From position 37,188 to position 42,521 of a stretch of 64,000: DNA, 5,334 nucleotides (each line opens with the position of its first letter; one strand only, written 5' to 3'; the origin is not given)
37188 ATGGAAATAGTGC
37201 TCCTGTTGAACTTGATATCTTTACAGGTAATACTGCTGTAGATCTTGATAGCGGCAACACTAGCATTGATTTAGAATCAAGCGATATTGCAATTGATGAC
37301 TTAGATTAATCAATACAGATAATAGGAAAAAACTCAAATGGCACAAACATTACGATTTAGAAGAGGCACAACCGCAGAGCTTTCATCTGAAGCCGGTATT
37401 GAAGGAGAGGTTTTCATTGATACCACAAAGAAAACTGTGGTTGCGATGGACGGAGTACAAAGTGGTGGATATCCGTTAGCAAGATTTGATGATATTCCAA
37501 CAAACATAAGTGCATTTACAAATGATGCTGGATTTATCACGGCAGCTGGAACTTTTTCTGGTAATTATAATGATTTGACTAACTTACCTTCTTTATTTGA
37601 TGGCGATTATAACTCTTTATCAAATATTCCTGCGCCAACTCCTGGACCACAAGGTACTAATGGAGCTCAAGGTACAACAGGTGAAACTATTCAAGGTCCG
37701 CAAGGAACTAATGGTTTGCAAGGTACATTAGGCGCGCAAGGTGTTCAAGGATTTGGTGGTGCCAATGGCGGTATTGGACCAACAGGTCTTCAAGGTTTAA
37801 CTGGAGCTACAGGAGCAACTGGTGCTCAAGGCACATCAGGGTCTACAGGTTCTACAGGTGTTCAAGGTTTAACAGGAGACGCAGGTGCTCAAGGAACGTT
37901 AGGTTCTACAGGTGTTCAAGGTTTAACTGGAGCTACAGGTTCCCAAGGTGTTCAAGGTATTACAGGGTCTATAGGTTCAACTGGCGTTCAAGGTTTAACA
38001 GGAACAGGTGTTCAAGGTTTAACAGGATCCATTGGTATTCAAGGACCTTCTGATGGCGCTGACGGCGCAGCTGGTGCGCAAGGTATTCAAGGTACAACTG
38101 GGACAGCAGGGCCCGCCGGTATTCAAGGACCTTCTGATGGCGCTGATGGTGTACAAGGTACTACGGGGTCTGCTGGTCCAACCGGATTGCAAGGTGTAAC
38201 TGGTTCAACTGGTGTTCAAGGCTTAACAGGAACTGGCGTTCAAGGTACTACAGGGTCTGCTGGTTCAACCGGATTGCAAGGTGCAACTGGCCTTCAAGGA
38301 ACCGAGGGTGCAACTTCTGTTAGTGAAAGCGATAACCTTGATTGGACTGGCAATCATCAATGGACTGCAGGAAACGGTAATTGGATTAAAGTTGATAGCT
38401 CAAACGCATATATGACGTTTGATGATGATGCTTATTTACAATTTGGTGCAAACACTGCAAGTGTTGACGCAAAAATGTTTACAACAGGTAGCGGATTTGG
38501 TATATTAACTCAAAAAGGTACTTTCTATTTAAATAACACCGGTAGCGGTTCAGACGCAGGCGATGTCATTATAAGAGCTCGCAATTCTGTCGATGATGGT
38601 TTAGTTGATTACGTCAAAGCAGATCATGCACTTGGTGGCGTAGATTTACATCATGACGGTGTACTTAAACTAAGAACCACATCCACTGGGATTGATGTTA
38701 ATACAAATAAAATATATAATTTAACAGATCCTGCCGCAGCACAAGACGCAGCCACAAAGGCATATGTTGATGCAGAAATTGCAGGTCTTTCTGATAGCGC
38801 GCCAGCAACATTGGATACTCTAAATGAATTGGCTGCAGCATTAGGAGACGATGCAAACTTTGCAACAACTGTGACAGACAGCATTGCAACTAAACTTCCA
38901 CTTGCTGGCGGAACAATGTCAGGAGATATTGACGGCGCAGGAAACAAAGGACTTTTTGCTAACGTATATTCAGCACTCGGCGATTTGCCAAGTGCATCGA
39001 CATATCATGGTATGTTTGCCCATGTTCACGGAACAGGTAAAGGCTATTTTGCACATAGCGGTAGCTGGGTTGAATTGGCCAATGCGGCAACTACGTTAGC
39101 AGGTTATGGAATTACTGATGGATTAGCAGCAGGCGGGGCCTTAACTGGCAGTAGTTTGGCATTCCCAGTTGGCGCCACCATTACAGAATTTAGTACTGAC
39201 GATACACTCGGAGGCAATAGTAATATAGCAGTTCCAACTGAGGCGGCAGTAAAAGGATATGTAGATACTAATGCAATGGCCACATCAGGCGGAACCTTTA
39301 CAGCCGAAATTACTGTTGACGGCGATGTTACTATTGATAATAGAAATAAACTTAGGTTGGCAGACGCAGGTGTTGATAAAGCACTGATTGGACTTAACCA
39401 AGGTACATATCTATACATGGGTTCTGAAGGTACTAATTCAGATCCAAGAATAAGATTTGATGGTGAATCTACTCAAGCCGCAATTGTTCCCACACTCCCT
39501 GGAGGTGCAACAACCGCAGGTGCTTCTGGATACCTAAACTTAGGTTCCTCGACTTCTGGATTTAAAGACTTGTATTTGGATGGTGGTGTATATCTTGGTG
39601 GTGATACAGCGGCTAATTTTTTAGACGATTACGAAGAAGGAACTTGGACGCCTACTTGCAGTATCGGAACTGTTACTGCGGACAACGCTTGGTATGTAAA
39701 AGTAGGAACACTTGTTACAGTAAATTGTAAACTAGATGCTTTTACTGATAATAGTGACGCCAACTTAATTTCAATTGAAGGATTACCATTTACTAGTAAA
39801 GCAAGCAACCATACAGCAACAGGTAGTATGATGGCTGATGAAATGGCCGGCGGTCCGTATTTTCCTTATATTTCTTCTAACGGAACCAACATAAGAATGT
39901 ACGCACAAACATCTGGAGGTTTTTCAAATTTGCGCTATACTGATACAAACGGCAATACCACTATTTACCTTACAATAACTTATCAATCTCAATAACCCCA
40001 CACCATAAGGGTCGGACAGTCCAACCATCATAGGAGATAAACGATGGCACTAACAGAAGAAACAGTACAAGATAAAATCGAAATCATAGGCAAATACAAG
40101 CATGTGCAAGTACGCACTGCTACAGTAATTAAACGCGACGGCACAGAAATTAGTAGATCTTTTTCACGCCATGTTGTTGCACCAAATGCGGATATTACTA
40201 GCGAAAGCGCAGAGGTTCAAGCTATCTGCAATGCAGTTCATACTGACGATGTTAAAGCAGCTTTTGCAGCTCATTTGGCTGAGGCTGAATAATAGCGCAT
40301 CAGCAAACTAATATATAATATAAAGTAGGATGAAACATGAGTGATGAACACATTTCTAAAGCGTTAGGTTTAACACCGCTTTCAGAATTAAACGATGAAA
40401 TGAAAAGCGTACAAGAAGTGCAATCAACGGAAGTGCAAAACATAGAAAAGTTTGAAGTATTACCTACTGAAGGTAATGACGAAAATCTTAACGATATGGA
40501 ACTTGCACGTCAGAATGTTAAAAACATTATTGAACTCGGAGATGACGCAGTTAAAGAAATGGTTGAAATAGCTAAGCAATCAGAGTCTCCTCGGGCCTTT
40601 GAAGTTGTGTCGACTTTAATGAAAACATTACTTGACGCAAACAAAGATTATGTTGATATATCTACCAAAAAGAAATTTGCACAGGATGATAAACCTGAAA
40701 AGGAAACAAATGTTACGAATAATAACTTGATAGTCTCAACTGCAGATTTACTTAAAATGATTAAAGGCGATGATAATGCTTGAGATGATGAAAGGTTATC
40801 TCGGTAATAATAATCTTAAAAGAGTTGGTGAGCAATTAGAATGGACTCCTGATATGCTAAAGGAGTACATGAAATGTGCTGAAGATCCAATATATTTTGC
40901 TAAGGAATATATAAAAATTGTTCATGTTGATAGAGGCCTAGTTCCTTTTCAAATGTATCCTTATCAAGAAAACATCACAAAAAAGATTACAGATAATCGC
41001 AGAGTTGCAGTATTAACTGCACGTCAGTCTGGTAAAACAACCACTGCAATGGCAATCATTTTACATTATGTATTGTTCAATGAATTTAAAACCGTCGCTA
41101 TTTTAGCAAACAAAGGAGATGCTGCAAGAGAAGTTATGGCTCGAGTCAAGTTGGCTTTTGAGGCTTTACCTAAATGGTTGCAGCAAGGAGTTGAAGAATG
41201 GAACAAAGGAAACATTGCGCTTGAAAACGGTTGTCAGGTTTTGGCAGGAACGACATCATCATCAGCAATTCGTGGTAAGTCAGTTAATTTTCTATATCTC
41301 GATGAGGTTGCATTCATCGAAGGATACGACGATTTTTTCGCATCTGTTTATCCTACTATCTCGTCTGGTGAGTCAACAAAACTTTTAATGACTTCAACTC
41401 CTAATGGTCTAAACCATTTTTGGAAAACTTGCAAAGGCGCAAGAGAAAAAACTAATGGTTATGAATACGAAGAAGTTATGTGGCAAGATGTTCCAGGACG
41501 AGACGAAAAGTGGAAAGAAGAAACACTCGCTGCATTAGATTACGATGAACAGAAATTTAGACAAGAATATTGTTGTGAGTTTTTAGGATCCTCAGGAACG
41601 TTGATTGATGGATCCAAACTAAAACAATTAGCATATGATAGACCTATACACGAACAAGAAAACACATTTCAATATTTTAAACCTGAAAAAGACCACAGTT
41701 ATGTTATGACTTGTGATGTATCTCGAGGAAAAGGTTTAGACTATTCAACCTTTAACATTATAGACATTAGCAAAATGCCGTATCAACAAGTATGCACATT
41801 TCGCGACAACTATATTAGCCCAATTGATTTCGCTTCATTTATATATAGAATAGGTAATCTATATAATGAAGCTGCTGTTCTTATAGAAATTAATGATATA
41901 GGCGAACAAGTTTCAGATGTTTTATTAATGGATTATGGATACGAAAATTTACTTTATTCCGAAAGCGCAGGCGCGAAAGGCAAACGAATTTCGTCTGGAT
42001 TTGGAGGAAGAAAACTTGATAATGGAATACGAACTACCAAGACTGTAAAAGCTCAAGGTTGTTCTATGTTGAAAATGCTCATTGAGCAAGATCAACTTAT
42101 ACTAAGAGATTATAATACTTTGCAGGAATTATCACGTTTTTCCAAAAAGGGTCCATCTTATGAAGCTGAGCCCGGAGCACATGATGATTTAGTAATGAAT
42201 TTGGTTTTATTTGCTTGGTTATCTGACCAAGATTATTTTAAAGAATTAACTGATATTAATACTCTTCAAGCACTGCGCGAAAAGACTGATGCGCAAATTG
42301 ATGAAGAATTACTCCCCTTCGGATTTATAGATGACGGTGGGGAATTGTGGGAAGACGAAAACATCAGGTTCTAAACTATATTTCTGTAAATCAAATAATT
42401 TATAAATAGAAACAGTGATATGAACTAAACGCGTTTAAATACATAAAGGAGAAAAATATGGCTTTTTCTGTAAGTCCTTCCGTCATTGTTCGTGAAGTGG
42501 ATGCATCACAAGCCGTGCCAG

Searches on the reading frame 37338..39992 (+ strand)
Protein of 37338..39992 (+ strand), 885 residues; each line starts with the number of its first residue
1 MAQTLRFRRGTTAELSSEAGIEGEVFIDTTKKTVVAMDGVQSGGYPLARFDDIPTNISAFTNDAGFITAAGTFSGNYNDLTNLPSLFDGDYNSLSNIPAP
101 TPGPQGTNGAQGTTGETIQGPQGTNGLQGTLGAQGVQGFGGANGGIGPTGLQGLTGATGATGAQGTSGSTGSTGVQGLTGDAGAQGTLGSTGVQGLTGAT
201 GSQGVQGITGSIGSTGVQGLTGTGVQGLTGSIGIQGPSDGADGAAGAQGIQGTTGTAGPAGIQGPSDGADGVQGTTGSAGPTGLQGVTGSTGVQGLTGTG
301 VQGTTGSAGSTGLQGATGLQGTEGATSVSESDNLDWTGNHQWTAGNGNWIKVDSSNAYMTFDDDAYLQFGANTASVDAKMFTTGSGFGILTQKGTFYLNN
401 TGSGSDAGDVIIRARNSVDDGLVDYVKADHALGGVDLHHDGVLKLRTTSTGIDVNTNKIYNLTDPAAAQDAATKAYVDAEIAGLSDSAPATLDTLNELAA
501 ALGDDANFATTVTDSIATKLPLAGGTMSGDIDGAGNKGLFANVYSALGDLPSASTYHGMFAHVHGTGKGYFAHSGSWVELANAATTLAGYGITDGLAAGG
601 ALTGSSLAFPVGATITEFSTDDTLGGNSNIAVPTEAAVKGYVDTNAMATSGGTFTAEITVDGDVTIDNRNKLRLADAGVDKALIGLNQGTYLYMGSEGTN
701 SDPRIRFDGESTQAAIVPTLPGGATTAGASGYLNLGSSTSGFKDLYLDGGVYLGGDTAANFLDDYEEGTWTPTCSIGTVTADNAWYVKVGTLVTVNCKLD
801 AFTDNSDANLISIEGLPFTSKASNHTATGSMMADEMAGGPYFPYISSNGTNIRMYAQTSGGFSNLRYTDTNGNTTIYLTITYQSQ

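Call 14: search_protein_families(library=phrogs, proteins=[window:37338-39992:+], max_evalue=0.00001)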
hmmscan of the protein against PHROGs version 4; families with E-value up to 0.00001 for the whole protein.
window:37338-39992:+ (885 aa): 30 families (the best 25 are shown)
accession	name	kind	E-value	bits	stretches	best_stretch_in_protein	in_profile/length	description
phrog_5073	-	tail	1.6e-39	137.3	3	239-344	269-380/519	tail fiber protein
phrog_6320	-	tail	1.7e-38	133.9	2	99-222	79-200/745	tail fiber protein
phrog_819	-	tail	1.8e-28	100.3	3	101-204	479-592/1024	tail protein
phrog_28263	-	tail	3.2e-24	85.3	1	101-339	587-843/1400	tail fiber protein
phrog_1197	-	tail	1.4e-21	78.2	1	277-520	40-238/715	tail protein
phrog_8745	-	tail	2.3e-21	75.9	2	64-222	1336-1491/1803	tail fiber protein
phrog_1806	-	tail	8.4e-21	75.5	2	96-223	105-231/276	collagen like minor tail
phrog_366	-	tail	2.5e-20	74.3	1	241-359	301-408/474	tail fiber protein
phrog_3420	-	unknown function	5.2e-19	68.3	1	105-326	145-362/929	-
phrog_29268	-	unknown function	3.3e-17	62.9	2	103-222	415-535/653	-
phrog_2631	-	tail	3.4e-17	63.3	1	468-523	368-423/644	tail fiber protein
phrog_26246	-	tail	1.3e-15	58.4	1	103-223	80-207/329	tail protein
phrog_18350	-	tail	1.4e-15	58.7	1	141-238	99-198/253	tail fiber protein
phrog_7032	-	tail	2.9e-15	56.4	1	469-522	274-327/866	tail fiber protein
phrog_36982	-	unknown function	7.7e-15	54.8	1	100-296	513-708/944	-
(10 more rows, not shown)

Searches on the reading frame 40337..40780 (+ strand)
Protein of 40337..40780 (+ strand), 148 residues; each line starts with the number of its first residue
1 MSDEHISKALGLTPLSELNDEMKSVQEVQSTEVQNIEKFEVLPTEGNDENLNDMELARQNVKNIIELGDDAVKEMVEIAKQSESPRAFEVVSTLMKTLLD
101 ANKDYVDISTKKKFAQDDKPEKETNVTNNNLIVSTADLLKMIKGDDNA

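Call 24: search_protein_families(library=pfam, proteins=[window:40337-40780:+], max_evalue=0.01)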
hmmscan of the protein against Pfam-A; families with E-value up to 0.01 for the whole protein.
window:40337-40780:+ (148 aa): 1 family
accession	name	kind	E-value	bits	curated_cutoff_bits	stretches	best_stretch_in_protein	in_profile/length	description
PF11053.13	DNA_Packaging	-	1.1e-08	35.6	25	1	26-113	22-109/157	Terminase DNA packaging enzyme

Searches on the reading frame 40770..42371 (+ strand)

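Call 14: search_protein_families(library=phrogs, proteins=[window:40770-42371:+], max_evalue=0.00001)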
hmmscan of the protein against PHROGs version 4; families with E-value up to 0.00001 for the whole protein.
window:40770-42371:+ (534 aa): 10 families
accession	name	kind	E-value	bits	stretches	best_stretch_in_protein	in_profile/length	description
phrog_2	-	head and packaging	2.3e-61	209.5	1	58-526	262-625/807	terminase large subunit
phrog_5989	-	head and packaging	2.7e-61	208.7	1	10-269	91-332/347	terminase large subunit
phrog_36964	-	head and packaging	1.8e-47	162.9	2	89-519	434-884/890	terminase large subunit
phrog_7579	-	head and packaging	1.8e-16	61.1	1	64-284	5-226/239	terminase large subunit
phrog_38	-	head and packaging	3.2e-15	56.9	1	21-329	256-569/760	terminase large subunit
phrog_9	-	head and packaging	4.2e-12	46.7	1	37-209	185-357/812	terminase large subunit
phrog_24361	-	head and packaging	1e-11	45.9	1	354-480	13-133/162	terminase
phrog_26724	-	unknown function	1.3e-09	38.9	1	45-179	18-148/192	-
phrog_675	-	head and packaging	2.8e-08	33.5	1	49-212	30-192/576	terminase large subunit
phrog_32359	-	head and packaging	2.6e-06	28.2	1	33-143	64-175/210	terminase large subunit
